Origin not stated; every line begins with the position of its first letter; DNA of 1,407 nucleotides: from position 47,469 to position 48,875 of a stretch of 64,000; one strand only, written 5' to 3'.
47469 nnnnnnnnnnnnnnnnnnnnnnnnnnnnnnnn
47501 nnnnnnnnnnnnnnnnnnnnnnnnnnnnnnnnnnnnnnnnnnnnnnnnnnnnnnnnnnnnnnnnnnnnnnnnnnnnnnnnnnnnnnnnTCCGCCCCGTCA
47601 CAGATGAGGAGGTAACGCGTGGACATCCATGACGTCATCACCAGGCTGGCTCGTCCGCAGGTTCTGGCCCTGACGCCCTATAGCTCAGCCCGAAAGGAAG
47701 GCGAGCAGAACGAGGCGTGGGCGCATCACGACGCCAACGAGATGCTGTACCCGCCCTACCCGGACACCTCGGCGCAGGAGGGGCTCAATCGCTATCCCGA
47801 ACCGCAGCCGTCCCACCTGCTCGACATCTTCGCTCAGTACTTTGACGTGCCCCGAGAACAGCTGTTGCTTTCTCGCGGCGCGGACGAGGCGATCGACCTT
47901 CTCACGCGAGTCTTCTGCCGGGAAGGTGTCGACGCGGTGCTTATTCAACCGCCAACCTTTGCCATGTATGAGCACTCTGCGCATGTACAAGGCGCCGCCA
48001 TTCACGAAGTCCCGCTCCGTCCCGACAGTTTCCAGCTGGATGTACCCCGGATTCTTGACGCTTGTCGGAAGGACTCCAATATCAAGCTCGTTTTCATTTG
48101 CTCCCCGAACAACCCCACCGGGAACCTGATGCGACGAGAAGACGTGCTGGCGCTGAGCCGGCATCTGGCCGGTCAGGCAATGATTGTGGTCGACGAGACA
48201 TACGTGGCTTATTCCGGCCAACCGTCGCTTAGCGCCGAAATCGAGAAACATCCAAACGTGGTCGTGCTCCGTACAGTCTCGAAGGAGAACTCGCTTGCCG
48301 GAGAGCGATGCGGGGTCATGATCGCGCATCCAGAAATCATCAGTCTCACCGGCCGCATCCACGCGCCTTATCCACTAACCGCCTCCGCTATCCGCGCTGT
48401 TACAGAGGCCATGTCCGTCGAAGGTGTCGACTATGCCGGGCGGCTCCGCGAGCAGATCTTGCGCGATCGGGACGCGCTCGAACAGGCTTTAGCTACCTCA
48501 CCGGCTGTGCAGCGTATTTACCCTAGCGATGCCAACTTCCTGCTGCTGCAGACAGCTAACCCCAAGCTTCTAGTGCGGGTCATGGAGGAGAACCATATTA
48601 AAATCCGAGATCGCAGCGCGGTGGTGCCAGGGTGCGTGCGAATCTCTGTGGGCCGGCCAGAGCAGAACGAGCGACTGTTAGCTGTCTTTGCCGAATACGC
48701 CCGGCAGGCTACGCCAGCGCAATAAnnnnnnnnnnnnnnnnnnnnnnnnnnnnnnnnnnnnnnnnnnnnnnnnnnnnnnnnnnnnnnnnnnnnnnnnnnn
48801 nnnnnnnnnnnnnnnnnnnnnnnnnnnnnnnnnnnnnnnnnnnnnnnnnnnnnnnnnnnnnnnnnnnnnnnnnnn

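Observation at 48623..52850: A 98-bp duplication of the hisC 3' end brackets a ~4-kb insertion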

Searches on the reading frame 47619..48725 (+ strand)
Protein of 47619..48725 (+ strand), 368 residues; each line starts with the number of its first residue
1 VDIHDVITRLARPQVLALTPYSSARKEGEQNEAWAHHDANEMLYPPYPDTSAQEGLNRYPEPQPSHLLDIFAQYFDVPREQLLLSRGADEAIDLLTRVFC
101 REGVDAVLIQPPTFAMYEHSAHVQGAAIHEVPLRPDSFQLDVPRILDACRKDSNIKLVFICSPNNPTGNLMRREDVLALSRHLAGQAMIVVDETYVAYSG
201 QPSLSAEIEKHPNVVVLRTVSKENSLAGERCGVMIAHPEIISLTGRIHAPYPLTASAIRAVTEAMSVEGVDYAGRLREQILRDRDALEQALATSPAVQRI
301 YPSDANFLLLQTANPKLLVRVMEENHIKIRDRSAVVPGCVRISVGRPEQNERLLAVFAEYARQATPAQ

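Call 11: search_protein_families(library=pfam, proteins=[window:47619-48725:+], max_evalue=0.01)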
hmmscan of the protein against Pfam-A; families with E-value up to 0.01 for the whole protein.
window:47619-48725:+ (368 aa): 2 families
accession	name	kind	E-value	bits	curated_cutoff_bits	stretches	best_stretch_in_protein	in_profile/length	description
PF00155.27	Aminotran_1_2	-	2.4e-49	168.9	19.7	1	49-355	28-359/361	Aminotransferase class I and II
PF01053.26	Cys_Met_Meta_PP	-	0.004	16.2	27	0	115-197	99-178/381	Cys/Met metabolism PLP-dependent enzyme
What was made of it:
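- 47619..48725 (+): hisC (histidinol-phosphate aminotransferase), 368 aa, intact. It ends with the short tail .............*. Pfam Aminotran_1_2 E = 2.4e-49 (call 11).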

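Call 12: find_related_loci(query=window:47619-48725:+, collection=genome_contigs, flank=10000)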
Query window:47619-48725:+ (368 aa) in genome_contigs; peptide patterns used: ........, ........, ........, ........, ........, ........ (x = any residue, [..] = any of these).
484 stretches matched a pattern; 413 encode a relative of the query (tblastn E <= 1e-3); the best 80 are kept; 80 distinct loci.
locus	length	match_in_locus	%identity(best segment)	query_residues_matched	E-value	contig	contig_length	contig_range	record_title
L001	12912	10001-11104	83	1-368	0e+0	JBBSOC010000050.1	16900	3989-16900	MAG: Mycobacteriales bacterium isolate LS6_sbin.2 LS6_sbin.2_K_1852959_L_16900_cov_12.0000, whole genome shotgun sequenc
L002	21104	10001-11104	83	1-368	0e+0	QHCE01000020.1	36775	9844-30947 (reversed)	MAG: Acidimicrobiales bacterium isolate RRmetagenome_bin2 antarctic_metabat_spec_bin_10_contig_591, whole genome shotgun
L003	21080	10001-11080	71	1-361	2e-177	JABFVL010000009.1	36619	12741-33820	MAG: Mycobacteriales bacterium isolate Bin2.3 NODE_356_length_36619_cov_4.035284, whole genome shotgun sequence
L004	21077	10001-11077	41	7-368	2e-84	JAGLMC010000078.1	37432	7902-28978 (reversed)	MAG: Alphaproteobacteria bacterium isolate RS_5_43 ROV157_5.bin.43.fa_78, whole genome shotgun sequence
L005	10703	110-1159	43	3-357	1e-82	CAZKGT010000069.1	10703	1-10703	MAG TPA_asm: uncultured Pseudobdellovibrionaceae bacterium isolate SRP141376_co3_54 genome assembly, contig: NODE_16979_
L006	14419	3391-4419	43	7-359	2e-81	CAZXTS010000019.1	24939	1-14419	MAG TPA_asm: uncultured Chloracidobacterium sp. isolate SRP072547_co1_246 genome assembly, contig: NODE_2771_length_2493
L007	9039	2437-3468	42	11-357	5e-81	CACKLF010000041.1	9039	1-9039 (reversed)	MAG: uncultured Alphaproteobacteria bacterium isolate AG-453-O22 genome assembly, contig: AG-453-O22_NODE_41, whole geno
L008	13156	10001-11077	41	7-368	3e-81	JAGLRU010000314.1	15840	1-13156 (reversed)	MAG: Alphaproteobacteria bacterium isolate RS_9_27 ROV157_9.bin.27.fa_314, whole genome shotgun sequence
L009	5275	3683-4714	42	3-361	6e-81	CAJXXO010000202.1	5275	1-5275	MAG TPA_asm: uncultured Bacteroidetes bacterium isolate SRR4030058_bin.11_MetaBAT_v2.12.1_MAG genome assembly, contig: N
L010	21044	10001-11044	43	10-357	6e-80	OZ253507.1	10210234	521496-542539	MAG: Candidatus Marinacidobacterales bacterium isolate be89a19c-e000-4bee-9fbc-49585ca06e7f genome assembly, chromosome:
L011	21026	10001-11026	43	10-361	1e-79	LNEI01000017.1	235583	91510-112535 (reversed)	MAG: Acidobacteria bacterium Ga0077534 Ga0077534_116.1, whole genome shotgun sequence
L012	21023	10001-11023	43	10-354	5e-79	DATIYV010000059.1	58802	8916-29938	MAG TPA_asm: Steroidobacteraceae bacterium isolate SMAG_U15284 k141_596293, whole genome shotgun sequence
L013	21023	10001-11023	42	10-360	4e-79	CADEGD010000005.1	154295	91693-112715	MAG: uncultured Acidobacteria bacterium isolate Acidobacteria sp. RBC096 genome assembly, contig: MAG096_5, whole genome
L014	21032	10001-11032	41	7-357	9e-79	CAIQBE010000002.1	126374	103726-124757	MAG: uncultured Thiotrichales bacterium isolate Loclat_bin-12361 genome assembly, contig: bin-12361:02/50, whole genome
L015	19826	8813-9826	42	7-354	1e-78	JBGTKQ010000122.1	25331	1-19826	MAG: Pyrinomonadaceae bacterium isolate JTS-RE316 k141_3905698, whole genome shotgun sequence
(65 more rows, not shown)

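Call 17: find_encoding_contigs(protein=window:47619-48725:+, flank=10000, max_places=10)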
Protein window:47619-48725:+ (368 aa): no gene with exactly this product is on record in the collection.

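Call 28: find_homologous_proteins(query=window:47619-48725:+, max_evalue=1e-60)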
Query window:47619-48725:+ (368 aa): 3970 proteins with E <= 1e-60 among 8000 candidates; the best 120 are listed.
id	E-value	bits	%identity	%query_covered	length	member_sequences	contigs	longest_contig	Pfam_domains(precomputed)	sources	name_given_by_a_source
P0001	2.6e-241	818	100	100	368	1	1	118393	PF00155.28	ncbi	-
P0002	1.4e-203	694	83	100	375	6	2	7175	PF00155.28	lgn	-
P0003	1.4e-203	694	85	100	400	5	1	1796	PF00155.28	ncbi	-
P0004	6.7e-169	580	71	98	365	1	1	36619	PF00155.28,PF00266.26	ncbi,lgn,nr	ncbi:MAG: histidinol-phosphate transaminase [Corynebacteriales bacterium]|nr:histidinol-phosphate tr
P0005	3.7e-167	574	70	99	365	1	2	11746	PF00155.28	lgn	-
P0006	4.8e-152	524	65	95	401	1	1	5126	PF00155.28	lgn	-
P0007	7.5e-137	474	61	96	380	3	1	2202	PF00155.28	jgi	jgi:histidinol-phosphate aminotransferase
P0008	4.3e-135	469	60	98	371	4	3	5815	PF00155.28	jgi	jgi:histidinol-phosphate aminotransferase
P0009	1.0e-134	467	60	97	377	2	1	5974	PF00155.28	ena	-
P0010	7.1e-134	465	61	96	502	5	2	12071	PF00155.28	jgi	jgi:histidinol-phosphate aminotransferase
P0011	7.9e-134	465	59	98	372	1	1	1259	PF00155.28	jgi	jgi:histidinol-phosphate aminotransferase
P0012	1.2e-133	464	60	97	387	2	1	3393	PF00155.28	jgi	jgi:histidinol-phosphate aminotransferase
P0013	8.0e-133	461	60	97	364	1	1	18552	PF00155.28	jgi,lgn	-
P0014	8.6e-133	461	60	97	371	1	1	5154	PF00155.28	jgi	jgi:histidinol-phosphate aminotransferase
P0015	1.6e-131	457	60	98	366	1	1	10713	PF00155.28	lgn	-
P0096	3.9e-110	387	80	61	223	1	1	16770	PF00155.28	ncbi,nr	ncbi:MAG TPA: aminotransferase class I/II-fold pyridoxal phosphate-dependent enzyme, partial [Mycoba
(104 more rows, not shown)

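Call 52: list_cluster_members(proteins=[P0001, P0121, P0003])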
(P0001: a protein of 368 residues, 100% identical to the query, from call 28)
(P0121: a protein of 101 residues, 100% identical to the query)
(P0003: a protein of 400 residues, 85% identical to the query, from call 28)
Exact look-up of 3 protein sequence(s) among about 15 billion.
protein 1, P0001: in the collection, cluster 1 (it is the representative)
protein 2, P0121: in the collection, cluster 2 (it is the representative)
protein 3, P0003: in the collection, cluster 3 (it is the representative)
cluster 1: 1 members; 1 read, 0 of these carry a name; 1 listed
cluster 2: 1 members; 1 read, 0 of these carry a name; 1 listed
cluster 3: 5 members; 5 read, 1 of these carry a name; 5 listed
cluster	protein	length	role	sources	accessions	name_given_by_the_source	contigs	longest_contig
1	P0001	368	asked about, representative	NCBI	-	-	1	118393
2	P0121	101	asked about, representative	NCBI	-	-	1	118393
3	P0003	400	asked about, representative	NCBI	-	-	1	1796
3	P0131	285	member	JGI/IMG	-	histidinol-phosphate aminotransferase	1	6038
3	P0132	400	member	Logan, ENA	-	-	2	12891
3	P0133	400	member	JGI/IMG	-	-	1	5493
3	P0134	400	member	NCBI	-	-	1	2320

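Call 63: find_encoding_contigs(protein=P0096, flank=10000, max_places=3)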
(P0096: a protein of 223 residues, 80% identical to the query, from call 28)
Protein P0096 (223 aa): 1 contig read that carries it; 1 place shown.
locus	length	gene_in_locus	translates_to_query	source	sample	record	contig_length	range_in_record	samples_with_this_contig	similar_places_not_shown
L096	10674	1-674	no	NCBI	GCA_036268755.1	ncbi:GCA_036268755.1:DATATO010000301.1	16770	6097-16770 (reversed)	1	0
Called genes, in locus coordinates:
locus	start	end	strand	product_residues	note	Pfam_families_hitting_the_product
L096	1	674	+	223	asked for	PF00155:Aminotran_1_2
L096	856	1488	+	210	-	PF00117:GATase, PF01174:SNO (weak), PF07685:GATase_3 (weak)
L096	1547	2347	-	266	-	PF02661:Fic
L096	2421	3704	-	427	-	PF13250:SNIPE, PF10544:T5orf172, PF13455:MUG113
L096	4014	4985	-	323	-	PF08012:DUF1702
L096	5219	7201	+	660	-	PF13517:FG-GAP_3 (faint), PF01839:FG-GAP (faint), PF07593:UnbV_ASPIC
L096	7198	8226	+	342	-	-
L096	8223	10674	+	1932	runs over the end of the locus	PF00109:ketoacyl-synt, PF02801:Ketoacyl-synt_C, PF00698:Acyl_transf_1, PF00106:adh_short, PF08659:KR, PF13561:adh_short_C2, PF21089:PKS_DH_N, PF14765:PS-DH, +1 more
